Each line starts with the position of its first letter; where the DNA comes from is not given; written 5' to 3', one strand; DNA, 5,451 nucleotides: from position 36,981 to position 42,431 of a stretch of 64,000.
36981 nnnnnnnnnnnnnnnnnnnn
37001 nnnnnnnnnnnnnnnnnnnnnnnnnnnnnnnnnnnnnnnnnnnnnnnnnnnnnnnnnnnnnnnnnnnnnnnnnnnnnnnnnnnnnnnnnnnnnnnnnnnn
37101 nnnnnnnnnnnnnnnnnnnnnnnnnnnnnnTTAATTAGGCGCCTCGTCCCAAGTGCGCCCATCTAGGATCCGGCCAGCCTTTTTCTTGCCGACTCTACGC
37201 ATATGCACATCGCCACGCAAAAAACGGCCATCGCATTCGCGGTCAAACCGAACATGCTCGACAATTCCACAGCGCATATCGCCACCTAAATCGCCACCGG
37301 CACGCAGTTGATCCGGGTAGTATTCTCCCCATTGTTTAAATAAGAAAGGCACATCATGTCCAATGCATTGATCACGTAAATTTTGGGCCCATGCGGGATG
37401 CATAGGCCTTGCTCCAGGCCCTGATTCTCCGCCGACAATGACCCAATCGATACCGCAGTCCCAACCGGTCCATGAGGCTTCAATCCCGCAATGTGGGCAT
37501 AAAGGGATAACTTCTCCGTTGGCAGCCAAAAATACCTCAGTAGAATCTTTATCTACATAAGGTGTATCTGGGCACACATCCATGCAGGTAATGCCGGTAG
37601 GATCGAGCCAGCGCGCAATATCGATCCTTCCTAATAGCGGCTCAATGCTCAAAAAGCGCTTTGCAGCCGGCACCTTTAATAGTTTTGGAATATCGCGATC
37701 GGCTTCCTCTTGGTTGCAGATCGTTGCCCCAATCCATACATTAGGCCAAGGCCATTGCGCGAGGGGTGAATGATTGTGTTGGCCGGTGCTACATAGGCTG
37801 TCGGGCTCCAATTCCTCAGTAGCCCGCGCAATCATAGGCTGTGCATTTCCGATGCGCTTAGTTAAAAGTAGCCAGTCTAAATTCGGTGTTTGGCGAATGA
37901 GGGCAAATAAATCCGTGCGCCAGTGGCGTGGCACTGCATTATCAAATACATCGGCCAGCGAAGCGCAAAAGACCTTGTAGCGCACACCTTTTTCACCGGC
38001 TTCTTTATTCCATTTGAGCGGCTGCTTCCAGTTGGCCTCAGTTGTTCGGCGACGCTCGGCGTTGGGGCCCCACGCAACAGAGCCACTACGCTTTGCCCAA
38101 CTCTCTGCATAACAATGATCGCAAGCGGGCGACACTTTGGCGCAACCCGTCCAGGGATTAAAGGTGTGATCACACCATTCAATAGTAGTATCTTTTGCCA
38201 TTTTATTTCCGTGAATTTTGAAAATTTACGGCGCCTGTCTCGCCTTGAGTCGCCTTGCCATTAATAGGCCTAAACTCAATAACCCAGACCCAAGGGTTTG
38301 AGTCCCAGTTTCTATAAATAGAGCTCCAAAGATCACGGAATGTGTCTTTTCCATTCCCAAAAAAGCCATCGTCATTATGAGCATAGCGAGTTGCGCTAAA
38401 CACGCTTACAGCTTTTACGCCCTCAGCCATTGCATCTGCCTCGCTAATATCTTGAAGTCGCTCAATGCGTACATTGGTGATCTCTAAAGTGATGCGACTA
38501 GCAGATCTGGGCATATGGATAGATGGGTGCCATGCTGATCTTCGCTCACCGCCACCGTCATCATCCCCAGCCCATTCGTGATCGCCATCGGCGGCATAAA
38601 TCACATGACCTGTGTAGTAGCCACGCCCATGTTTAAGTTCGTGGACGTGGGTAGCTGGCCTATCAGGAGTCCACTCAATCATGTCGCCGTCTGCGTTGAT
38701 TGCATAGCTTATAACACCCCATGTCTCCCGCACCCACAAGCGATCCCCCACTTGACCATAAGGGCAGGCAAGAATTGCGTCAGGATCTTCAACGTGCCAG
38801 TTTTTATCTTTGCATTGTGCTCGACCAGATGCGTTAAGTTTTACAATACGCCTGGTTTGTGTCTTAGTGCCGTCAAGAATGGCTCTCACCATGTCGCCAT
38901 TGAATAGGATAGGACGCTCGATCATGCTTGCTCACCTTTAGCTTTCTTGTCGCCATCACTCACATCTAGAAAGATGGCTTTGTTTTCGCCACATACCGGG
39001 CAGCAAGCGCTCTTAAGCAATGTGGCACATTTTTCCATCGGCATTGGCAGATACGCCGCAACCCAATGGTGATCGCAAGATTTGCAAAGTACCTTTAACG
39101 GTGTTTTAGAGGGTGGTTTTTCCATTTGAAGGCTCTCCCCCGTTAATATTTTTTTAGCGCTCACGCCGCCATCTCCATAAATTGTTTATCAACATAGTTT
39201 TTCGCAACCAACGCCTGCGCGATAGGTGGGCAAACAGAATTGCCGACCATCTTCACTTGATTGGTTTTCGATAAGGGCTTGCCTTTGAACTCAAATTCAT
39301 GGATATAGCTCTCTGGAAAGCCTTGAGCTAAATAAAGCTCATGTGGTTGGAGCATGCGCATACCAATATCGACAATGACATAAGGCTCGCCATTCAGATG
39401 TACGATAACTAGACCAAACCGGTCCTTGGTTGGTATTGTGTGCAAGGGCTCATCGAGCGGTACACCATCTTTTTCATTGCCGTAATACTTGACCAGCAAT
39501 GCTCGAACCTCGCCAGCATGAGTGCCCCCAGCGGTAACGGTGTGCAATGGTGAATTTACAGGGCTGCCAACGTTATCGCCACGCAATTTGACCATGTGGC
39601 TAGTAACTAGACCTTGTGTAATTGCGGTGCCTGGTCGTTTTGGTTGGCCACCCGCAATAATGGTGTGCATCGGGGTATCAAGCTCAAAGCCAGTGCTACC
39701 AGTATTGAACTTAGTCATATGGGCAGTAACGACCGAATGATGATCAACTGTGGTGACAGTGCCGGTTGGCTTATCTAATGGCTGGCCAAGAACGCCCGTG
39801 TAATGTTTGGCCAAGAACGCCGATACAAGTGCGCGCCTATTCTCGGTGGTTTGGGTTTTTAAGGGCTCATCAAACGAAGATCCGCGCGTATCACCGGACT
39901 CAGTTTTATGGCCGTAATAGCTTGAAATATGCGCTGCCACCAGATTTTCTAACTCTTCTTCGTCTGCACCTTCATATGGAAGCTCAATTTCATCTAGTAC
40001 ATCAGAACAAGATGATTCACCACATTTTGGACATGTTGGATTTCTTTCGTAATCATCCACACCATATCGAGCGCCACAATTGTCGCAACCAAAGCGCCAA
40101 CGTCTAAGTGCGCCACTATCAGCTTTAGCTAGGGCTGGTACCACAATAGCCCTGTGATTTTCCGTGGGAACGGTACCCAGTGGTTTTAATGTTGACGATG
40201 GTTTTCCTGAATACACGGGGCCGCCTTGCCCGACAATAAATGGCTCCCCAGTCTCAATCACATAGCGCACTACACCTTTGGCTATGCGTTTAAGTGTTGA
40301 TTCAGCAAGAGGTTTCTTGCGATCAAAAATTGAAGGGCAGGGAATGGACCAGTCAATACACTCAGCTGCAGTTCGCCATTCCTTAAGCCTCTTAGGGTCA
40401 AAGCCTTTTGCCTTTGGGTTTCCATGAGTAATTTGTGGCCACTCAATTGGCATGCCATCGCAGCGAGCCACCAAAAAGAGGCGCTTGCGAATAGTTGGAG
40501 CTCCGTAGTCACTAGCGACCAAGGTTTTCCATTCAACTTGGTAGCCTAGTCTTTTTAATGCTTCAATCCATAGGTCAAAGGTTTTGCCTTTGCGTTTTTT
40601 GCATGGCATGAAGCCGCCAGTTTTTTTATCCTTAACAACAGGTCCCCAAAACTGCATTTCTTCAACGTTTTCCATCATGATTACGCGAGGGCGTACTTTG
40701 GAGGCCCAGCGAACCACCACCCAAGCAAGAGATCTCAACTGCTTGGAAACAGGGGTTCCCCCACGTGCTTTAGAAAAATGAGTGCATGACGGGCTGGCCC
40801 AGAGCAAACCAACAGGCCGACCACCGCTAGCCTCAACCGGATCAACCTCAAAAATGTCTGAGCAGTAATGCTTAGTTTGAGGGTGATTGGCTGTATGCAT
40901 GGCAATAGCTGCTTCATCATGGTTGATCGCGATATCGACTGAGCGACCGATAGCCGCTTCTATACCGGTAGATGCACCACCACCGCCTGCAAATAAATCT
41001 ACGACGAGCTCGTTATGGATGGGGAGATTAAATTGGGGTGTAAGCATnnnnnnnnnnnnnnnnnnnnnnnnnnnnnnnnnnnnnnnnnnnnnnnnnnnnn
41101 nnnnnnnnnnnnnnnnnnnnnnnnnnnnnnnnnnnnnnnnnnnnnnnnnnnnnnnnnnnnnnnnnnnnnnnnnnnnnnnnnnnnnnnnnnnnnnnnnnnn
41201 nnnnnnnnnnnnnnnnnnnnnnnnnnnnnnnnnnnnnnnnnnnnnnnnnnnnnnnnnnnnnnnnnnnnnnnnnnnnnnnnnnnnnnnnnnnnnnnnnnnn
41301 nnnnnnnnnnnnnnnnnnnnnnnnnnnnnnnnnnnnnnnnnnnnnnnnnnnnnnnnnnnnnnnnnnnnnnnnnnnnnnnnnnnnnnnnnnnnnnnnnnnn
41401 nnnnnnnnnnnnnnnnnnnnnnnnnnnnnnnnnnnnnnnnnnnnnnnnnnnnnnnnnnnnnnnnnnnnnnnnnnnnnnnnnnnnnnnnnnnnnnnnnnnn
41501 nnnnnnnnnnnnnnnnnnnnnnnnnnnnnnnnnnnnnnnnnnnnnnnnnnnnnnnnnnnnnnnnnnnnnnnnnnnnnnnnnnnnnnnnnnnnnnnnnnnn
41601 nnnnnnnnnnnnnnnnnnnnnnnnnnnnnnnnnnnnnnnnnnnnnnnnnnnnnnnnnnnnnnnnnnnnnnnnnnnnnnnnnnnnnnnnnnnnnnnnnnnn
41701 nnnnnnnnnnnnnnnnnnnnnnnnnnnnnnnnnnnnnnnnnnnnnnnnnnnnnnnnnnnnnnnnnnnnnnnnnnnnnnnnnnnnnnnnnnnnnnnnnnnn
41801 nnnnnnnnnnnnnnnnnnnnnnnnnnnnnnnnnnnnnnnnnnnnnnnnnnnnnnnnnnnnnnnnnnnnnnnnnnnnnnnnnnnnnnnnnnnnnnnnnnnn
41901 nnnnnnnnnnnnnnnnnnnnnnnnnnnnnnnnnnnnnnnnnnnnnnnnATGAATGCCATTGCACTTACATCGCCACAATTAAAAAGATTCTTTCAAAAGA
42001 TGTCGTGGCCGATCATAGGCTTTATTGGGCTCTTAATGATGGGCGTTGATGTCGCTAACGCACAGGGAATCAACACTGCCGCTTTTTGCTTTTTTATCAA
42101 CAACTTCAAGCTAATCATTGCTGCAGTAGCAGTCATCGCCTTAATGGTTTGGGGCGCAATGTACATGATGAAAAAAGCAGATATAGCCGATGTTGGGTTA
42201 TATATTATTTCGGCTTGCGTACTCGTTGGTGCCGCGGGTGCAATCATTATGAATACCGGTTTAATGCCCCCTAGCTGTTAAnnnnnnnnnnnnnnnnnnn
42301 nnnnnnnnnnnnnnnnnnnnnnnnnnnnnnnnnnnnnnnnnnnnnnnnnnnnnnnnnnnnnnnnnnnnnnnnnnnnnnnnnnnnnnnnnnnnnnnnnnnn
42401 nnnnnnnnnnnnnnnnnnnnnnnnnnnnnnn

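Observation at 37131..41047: Phage-type orphan C5-methylase module whose methyltransferase has about six reiterated target-recognition-like repeats and an embedded zinc ribbon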

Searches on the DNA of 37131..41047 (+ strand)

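Call 5: search_dna_similar(query=window:37131-41047:+, collection=plasmids, mode=near, max_rows=20)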
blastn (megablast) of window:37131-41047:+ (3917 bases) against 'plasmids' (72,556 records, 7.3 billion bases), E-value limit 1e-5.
No match.

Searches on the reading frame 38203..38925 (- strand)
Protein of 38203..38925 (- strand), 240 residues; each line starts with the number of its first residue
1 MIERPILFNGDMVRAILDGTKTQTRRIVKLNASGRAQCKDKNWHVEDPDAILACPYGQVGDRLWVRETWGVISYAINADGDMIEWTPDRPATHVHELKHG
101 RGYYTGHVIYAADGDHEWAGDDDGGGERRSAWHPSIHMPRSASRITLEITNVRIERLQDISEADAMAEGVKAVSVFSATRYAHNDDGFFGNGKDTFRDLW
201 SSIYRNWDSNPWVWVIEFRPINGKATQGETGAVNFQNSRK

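Call 3: search_protein_families(library=pfam, proteins=[window:38203-38925:-], max_evalue=0.1)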
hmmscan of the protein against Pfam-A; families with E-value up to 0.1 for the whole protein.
window:38203-38925:- (240 aa): 0 families

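Call 4: search_protein_families(library=ncbifam, proteins=[window:38203-38925:-], max_evalue=0.1)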
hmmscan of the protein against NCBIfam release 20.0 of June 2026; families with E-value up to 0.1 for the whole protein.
window:38203-38925:- (240 aa): 0 families

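Call 60: search_protein_representatives(protein=window:38203-38925:-)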
Query: 240 residues. Proteins with E-value up to 0.001 (for the whole library): 44489; up to 1e-10: 33661; up to 1e-30: 2312. The best 150 are listed.
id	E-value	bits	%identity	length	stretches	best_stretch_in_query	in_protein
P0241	2.7e-84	298.9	74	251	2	50-221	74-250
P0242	3.1e-63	230.0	62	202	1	1-221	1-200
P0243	6.3e-63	229.0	50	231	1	1-225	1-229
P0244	8.4e-63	228.5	55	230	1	3-221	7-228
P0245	5.8e-62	225.8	57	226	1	1-221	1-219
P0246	3.5e-60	219.9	60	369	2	53-221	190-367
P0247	2.5e-58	213.9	53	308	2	56-221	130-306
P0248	5.6e-58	212.7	58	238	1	3-220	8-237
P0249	1.2e-57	211.7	53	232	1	13-221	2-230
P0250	6.2e-57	209.3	59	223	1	3-169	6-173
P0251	7.5e-55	202.5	58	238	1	3-221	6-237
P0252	7.8e-54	199.2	50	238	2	40-219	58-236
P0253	3.0e-51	190.7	54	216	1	1-221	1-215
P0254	3.2e-50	187.3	52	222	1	4-222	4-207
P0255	1.1e-49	185.6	52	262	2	51-219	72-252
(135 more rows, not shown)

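Call 61: search_protein_families(library=phrogs, proteins=[window:38203-38925:-], max_evalue=0.001)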
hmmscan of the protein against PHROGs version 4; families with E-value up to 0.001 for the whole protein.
window:38203-38925:- (240 aa): 4 families
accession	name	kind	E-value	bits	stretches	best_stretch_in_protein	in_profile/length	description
phrog_874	-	unknown function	1.4e-79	268.4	1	1-229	65-265/277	-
phrog_18361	-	unknown function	4.9e-22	79.5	1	138-223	1-88/92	-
phrog_27495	-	unknown function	5.5e-17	63.1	2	2-31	6-35/186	-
phrog_28019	-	unknown function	7.4e-10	39.7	1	1-29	1-29/55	-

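Call 63: search_protein_families(library=pfam, alignment_id=A4, max_evalue=1)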
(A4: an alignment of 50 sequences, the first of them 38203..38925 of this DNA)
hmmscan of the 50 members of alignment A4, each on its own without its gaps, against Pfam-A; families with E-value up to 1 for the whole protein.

A. member 1, window:38203-38925:- (240 aa): 0 families

B. families by the number of members that match (of 50 scanned): 9 families
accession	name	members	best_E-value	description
PF04266.20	ASCH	26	1.3e-05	ASCH domain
PF11341.13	DUF3143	5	0.013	Protein of unknown function (DUF3143)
PF01270.23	Glyco_hydro_8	1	0.036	Glycosyl hydrolases family 8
PF16952.10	Gln-synt_N_2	1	0.077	Glutamine synthetase N-terminal domain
PF12102.13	MrcB_N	1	0.088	MrcB-like, N-terminal domain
PF09484.15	Cas_TM1802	1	0.1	CRISPR-associated protein TM1802 (cas_TM1802)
PF20021.4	VMAP-M18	1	0.11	vWA-MoxR associated protein middle region (VMAP-M) 18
PF21417.3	TH_ACT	1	0.16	Tyrosine 3-monooxygenase-like, ACT domain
PF25378.1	PUA_NSUN2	1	0.25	NSUN2 PUA domain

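Call 64: search_solved_structures(query=A4, max_evalue=1, show_alignments=1)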
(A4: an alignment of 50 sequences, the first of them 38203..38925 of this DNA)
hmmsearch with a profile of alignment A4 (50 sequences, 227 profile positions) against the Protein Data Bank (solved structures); distinct sequences matched with E-value up to 1: 0.

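Call 103: search_protein_families(library=padloc, proteins=[window:38203-38925:-], max_evalue=0.001)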
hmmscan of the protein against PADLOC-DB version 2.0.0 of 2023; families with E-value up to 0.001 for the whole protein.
window:38203-38925:- (240 aa): 0 families

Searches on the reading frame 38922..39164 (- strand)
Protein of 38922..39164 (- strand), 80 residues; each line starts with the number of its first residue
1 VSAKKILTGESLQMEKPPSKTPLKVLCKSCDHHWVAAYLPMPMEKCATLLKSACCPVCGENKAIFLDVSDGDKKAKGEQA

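Call 3: search_protein_families(library=pfam, proteins=[window:38922-39164:-], max_evalue=0.1)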
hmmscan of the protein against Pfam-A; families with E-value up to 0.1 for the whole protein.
window:38922-39164:- (80 aa): 4 families
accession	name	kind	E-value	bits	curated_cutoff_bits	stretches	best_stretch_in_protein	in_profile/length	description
PF20823.2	Cmr2_Zn-bd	-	0.00078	19.9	27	1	50-73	3-26/58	CRISPR RNA silencing complex Cmr2 subunit, Zn-binding domain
PF14255.11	Cys_rich_CPXG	-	0.0013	19.1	25.2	1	54-74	2-22/52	Cysteine-rich CPXCG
PF01096.23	Zn_ribbon_TFIIS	-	0.0078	16.5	21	0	55-66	3-14/39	Transcription factor S-II (TFIIS)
PF01155.25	HypA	-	0.017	15.6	28.9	1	4-63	54-97/112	Hydrogenase/urease nickel incorporation, metallochaperone, hypA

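Call 4: search_protein_families(library=ncbifam, proteins=[window:38922-39164:-], max_evalue=0.1)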
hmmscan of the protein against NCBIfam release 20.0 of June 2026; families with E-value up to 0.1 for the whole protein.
window:38922-39164:- (80 aa): 0 families

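Call 61: search_protein_families(library=phrogs, proteins=[window:38922-39164:-], max_evalue=0.001)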
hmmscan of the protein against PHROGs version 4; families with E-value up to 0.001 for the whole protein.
window:38922-39164:- (80 aa): 0 families

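Call 103: search_protein_families(library=padloc, proteins=[window:38922-39164:-], max_evalue=0.001)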
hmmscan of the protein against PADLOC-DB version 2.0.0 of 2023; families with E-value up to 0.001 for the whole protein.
window:38922-39164:- (80 aa): 0 families

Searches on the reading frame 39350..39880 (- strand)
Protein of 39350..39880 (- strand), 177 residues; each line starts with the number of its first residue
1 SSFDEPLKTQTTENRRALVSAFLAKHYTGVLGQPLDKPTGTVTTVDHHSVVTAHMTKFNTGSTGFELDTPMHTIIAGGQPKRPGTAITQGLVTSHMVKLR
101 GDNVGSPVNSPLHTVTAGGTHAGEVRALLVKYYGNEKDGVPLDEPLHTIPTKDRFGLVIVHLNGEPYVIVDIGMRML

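Call 96: search_dna_similar(query=window:39350-39880:-, collection=plasmids, mode=protein, max_rows=40, rows=spread)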
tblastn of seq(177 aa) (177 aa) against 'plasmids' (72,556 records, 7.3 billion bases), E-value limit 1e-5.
Records with a match: 131; places in all: 135; records where one place covers at least 80% of the query: 46.
Best place of each record, by identity: <60% 131.
By first word of the organism name: Acinetobacter 46; Bacillus 12; Enterococcus 11; Paenibacillus 7; Vibrio 7; Lactococcus 7; Pseudomonas 6; Burkholderia 5; Cupriavidus 2; Rahnella 2; and 23 more.
By predicted mobility (MOB-suite, as given by PLSDB): non-mobilizable 60; mobilizable 42; conjugative 29.
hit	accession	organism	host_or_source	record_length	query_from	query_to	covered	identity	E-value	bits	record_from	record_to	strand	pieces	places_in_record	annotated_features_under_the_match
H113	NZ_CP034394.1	Herbaspirillum seropedicae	Homo sapiens,sputum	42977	3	177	99%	50.8%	8e-28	115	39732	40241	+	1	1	DNA cytosine methyltransferase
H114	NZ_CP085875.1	Brevibacillus sp. HD3.3A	soil sample,soil of tomato plants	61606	4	177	98%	44.8%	3e-34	134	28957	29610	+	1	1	DNA cytosine methyltransferase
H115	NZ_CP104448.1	Acinetobacter baumannii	Homo sapiens,sputum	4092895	4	177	98%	41.8%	2e-31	125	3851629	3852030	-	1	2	none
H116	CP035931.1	Acinetobacter baumannii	Homo sapiens,blood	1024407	4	177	98%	41.2%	5e-29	119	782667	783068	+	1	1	DNA cytosine methyltransferase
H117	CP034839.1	Rahnella aquatilis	Food spoilage microflora,food/cold ...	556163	7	177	97%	39.9%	6e-23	101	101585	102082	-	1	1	DNA cytosine methyltransferase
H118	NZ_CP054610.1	Paenibacillus cellulosilyticus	cell culture,soil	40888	2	177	99%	37.5%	2e-25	108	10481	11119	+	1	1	DNA cytosine methyltransferase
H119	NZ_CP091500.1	Enterobacter cloacae complex sp. ECL404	cell culture,Drainage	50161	2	177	99%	36.5%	3e-14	77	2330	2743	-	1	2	none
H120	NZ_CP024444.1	Moraxella osloensis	Homo sapiens,single cell,skin swab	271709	4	177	98%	35.0%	1e-16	84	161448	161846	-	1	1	DNA cytosine methyltransferase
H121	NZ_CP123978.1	Bacillus subtilis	pure culture,soil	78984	64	177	64%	50.8%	3e-24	105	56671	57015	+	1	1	DNA cytosine methyltransferase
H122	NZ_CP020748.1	Bacillus mycoides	whole organism,soil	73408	61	177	66%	47.9%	2e-17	86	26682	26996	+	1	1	DNA cytosine methyltransferase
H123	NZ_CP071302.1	Lactococcus sp. LG606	Homo sapiens,mixed culture,Human feces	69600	59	177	67%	44.8%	7e-16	81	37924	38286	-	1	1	DNA cytosine methyltransferase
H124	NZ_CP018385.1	Burkholderia pseudomallei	Homo sapiens,clinical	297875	3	160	89%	33.3%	5e-9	61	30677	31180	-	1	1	DNA cytosine methyltransferase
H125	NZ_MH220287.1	Acinetobacter ursingii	Homo sapiens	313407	2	177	99%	29.8%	4e-7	56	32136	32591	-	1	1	DNA cytosine methyltransferase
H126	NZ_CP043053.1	Acinetobacter pittii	Homo sapiens,urine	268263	2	177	99%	29.8%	4e-7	56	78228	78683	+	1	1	DNA cytosine methyltransferase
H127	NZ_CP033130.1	Acinetobacter wuhouensis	Culture,Sewage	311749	2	177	99%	29.8%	4e-7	56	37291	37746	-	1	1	DNA cytosine methyltransferase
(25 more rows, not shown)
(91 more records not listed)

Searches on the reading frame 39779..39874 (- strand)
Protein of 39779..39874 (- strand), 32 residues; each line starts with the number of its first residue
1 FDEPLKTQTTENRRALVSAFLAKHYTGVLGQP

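Call 39: search_solved_structures(query=A2, max_evalue=10, show_alignments=5)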
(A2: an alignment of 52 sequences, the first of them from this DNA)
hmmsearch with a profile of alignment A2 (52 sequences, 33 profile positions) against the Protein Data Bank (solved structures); distinct sequences matched with E-value up to 10: 1.
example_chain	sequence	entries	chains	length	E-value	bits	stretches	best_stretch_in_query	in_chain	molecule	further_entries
3md2_A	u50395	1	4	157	0.85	12.7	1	5-19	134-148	matrix protein 1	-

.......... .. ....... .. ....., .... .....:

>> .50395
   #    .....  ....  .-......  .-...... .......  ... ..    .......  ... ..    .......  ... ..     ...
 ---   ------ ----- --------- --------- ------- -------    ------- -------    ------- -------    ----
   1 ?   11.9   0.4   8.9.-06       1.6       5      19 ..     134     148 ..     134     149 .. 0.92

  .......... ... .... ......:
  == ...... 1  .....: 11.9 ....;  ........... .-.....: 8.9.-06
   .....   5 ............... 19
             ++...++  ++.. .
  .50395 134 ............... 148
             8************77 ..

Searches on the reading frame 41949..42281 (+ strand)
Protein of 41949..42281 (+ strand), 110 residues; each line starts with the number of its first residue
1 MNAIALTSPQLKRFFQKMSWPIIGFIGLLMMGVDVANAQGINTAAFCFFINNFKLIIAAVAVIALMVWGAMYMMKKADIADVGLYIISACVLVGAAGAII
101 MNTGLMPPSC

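Call 22: search_protein_families(library=pfam, proteins=[window:41949-42281:+], max_evalue=0.001)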
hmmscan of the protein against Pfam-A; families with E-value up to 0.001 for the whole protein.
window:41949-42281:+ (110 aa): 1 family
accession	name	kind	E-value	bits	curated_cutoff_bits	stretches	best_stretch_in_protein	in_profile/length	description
PF04956.18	TrbC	-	0.00051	20.6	27.9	1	20-100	12-95/98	TrbC/VIRB2 pilin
